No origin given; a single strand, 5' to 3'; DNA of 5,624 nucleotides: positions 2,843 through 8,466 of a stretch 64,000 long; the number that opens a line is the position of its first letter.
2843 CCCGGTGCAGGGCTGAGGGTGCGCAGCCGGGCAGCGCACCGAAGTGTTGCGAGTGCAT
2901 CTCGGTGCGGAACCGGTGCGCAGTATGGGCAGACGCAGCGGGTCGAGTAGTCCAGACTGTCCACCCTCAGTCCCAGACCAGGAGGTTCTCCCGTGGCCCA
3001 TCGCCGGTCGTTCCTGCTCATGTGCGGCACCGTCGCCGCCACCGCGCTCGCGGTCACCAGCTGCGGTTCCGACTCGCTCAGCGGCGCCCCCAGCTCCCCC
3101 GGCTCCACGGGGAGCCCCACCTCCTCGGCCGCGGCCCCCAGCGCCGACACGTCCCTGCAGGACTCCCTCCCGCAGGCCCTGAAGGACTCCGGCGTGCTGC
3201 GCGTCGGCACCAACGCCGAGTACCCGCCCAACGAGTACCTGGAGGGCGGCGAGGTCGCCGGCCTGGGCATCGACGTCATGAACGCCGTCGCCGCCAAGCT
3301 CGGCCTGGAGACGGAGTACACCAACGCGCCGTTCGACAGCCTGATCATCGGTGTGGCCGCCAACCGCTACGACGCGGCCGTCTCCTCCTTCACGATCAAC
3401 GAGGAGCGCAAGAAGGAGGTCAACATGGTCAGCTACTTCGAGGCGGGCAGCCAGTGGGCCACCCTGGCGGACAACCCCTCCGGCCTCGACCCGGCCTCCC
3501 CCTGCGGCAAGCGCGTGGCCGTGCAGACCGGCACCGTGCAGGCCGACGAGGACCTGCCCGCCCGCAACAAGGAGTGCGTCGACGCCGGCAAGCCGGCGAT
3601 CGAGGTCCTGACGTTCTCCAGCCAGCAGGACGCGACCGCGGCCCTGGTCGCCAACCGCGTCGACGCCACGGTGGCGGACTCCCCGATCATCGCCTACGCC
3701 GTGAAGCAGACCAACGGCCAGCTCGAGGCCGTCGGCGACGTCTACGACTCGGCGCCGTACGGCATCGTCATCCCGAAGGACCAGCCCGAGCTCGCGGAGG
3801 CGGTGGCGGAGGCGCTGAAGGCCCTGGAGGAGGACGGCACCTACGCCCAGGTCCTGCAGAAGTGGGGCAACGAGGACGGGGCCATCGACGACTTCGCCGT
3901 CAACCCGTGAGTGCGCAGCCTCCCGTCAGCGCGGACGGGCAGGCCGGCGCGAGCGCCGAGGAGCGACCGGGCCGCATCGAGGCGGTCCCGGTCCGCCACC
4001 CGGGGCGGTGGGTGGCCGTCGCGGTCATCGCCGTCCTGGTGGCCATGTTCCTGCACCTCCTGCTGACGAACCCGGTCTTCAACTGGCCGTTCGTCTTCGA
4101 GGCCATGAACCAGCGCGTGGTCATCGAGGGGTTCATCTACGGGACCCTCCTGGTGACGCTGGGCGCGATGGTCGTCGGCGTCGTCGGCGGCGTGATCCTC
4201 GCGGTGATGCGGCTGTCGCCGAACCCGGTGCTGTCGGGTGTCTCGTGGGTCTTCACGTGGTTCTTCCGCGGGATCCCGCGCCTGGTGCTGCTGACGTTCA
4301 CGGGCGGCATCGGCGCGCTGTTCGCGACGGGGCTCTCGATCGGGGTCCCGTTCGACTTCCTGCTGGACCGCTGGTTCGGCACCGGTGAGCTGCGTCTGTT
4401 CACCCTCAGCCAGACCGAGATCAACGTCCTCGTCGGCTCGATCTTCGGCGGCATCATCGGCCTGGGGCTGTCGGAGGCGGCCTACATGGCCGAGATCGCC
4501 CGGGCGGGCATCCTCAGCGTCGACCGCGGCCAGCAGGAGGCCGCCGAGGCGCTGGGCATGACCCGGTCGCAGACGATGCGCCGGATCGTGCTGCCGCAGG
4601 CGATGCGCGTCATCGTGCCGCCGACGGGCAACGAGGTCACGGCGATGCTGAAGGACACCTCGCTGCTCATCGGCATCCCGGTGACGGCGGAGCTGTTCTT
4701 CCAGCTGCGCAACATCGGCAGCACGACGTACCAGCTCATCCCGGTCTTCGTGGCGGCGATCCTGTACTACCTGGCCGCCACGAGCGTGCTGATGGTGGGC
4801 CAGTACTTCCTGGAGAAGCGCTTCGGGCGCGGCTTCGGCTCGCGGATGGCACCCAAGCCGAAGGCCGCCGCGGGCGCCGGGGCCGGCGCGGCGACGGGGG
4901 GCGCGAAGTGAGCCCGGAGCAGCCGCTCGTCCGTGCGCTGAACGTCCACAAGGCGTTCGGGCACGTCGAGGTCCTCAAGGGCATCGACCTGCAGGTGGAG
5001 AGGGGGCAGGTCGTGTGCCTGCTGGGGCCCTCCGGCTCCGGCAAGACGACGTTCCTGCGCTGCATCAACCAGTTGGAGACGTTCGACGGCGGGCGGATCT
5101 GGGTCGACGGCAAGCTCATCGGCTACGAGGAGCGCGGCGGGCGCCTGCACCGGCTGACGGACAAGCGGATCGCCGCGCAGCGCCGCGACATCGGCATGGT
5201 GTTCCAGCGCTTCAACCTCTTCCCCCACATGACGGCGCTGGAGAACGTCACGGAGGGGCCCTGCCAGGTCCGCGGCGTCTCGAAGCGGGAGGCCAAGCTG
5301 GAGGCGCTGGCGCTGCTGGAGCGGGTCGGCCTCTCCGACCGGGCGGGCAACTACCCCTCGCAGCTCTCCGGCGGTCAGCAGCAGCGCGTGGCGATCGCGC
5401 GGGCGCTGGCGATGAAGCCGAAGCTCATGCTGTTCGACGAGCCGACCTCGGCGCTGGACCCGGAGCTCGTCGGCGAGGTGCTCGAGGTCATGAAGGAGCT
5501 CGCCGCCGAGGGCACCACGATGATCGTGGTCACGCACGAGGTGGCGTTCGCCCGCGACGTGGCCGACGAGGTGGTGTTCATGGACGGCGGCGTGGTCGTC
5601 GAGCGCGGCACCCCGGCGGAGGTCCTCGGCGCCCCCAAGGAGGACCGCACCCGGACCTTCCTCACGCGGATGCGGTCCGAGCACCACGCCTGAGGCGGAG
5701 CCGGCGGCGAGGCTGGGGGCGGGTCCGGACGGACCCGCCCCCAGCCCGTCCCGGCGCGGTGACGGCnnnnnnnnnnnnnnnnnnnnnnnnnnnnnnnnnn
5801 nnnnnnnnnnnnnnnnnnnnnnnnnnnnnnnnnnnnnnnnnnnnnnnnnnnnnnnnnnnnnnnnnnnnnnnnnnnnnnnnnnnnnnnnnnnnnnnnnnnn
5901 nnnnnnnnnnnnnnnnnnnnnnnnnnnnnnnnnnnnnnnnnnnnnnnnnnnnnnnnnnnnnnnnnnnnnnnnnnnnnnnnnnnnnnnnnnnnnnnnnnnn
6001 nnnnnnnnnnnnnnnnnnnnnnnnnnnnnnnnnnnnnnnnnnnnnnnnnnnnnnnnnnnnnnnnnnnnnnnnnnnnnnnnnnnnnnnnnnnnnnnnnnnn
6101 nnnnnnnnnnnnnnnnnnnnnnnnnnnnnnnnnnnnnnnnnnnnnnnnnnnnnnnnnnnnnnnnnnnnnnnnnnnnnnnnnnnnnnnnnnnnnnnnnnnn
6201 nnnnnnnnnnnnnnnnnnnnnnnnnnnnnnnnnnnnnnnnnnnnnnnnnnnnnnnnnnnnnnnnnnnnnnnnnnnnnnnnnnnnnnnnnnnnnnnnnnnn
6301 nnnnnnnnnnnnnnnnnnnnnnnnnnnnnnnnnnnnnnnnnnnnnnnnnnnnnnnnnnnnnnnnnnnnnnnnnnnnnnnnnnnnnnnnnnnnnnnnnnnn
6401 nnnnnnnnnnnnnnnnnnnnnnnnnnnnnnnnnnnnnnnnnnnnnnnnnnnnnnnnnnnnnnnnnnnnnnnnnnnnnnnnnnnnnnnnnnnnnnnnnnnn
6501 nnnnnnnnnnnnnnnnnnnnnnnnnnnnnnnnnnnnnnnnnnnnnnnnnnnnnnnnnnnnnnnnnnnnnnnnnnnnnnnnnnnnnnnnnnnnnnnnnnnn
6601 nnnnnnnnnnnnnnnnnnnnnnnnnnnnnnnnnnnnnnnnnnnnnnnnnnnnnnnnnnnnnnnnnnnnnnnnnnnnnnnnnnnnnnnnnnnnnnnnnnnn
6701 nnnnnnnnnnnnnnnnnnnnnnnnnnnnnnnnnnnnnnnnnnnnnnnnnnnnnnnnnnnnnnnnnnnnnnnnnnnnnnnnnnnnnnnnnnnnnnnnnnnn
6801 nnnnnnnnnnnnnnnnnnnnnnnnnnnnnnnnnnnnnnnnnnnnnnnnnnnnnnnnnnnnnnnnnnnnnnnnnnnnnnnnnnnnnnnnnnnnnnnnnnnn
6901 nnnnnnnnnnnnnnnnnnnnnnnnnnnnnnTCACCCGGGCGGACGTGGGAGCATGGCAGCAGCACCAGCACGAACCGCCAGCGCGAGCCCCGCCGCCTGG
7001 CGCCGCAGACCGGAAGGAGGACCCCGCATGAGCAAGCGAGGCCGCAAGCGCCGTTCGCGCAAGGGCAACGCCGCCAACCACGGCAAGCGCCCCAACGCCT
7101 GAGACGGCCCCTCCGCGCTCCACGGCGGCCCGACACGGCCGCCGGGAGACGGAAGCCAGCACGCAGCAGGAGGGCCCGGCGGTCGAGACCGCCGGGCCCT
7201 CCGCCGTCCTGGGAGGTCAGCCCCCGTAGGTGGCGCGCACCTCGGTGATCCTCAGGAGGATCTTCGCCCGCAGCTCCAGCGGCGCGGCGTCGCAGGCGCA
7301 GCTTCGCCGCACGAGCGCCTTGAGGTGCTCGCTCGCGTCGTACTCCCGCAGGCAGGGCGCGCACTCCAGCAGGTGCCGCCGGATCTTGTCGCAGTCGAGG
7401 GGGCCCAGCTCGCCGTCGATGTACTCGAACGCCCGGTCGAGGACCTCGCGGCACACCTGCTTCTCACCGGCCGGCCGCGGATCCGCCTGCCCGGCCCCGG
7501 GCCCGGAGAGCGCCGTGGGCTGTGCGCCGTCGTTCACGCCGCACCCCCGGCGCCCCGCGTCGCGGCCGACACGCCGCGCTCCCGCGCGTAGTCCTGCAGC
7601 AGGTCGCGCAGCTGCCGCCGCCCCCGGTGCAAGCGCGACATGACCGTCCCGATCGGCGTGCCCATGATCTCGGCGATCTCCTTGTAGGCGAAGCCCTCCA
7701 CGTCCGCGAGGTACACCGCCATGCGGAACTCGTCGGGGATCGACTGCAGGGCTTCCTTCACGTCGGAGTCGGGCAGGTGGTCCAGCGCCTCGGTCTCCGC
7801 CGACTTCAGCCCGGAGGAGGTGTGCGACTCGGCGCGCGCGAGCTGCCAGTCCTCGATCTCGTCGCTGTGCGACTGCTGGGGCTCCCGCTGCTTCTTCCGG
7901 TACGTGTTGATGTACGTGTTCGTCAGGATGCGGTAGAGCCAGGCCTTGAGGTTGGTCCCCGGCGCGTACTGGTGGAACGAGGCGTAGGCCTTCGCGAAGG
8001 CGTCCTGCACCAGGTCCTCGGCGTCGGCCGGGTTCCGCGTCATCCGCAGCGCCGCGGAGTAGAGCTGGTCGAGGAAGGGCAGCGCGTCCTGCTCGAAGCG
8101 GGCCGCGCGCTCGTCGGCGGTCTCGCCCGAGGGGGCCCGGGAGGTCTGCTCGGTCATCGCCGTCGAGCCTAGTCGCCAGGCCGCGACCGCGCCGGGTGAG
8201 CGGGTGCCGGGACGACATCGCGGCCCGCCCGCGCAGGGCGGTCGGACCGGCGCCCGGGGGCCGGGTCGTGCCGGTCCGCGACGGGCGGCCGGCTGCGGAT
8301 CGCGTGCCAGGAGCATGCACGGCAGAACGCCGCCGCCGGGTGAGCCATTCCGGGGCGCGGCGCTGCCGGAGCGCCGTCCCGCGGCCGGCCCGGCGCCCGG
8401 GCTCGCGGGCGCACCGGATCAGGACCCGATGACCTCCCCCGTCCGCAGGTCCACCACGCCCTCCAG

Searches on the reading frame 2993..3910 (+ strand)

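Call 60: search_protein_families(library=pfam, proteins=[window:2993-3910:+], max_evalue=0.0001)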
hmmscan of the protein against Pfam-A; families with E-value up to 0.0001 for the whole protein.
window:2993-3910:+ (305 aa): 1 family
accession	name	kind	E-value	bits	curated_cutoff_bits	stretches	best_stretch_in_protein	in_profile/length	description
PF00497.25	SBP_bac_3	-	1.2e-32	112.9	26.4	1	69-293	1-131/132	Bacterial extracellular solute-binding proteins, family 3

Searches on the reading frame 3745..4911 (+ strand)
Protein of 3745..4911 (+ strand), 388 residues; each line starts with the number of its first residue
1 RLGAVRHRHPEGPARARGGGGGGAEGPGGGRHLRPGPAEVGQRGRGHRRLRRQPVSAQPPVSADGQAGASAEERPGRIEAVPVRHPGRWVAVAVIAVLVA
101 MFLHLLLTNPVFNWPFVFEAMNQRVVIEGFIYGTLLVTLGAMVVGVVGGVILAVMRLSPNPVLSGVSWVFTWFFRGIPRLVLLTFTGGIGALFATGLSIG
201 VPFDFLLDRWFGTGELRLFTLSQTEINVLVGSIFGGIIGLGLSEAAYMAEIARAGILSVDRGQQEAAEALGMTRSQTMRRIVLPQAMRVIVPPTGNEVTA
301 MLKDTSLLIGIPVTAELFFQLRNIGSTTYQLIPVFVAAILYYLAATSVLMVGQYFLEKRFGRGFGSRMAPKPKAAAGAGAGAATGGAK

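Call 60: search_protein_families(library=pfam, proteins=[window:3745-4911:+], max_evalue=0.0001)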
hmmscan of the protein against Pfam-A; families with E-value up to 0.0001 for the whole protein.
window:3745-4911:+ (388 aa): 1 family
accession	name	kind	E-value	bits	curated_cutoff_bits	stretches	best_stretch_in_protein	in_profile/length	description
PF00528.27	BPD_transp_1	-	1.1e-19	71.3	26.4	1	145-360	1-182/184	Binding-protein-dependent transport system inner membrane component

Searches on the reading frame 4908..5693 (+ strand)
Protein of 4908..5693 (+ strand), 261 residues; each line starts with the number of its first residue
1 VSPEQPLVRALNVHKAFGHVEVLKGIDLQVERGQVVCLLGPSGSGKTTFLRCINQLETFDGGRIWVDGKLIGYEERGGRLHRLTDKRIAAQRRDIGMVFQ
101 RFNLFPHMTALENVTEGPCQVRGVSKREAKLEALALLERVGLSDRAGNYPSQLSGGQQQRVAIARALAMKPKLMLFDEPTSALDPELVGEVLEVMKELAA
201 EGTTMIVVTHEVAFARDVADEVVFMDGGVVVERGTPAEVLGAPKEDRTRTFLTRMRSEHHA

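Call 60: search_protein_families(library=pfam, proteins=[window:4908-5693:+], max_evalue=0.0001)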
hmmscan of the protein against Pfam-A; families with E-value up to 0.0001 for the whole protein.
window:4908-5693:+ (261 aa): 3 families
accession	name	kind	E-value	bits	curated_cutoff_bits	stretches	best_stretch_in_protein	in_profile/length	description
PF00005.33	ABC_tran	-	1.1e-36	126.9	25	1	23-181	1-137/137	ABC transporter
PF13304.12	AAA_21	-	2e-14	54.8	27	1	149-212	234-300/304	AAA domain, putative AbiEii toxin, Type IV TA system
PF02463.25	SMC_N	-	2.1e-08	34.3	40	1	145-218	135-205/220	RecF/RecN/SMC N terminal domain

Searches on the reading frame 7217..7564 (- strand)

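Call 60: search_protein_families(library=pfam, proteins=[window:7217-7564:-], max_evalue=0.0001)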
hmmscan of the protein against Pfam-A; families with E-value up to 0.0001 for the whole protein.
window:7217-7564:- (115 aa): 1 family
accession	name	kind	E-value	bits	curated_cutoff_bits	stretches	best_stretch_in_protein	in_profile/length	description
PF13490.11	zf-HC2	-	4.3e-10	39.9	22.2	1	38-71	1-34/35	Putative zinc-finger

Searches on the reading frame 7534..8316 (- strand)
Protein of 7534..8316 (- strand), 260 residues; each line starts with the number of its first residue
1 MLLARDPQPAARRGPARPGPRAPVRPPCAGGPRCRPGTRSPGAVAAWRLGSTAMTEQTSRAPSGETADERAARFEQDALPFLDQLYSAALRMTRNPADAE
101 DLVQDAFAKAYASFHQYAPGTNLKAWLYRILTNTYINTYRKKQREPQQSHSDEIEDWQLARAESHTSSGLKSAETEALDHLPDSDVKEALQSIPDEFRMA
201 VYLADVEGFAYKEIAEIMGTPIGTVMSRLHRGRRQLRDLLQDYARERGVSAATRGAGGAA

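Call 60: search_protein_families(library=pfam, proteins=[window:7534-8316:-], max_evalue=0.0001)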
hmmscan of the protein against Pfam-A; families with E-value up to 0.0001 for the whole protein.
window:7534-8316:- (260 aa): 3 families
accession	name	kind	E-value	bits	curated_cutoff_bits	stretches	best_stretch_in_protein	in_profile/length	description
PF04542.20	Sigma70_r2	-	5.2e-18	65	24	1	82-144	6-70/71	Sigma-70 region 2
PF08281.18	Sigma70_r4_2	-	9.7e-15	54.4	25.7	1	186-236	4-54/54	Sigma-70, region 4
PF04545.22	Sigma70_r4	-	6.4e-10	38.8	24.1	1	189-237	1-49/50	Sigma-70, region 4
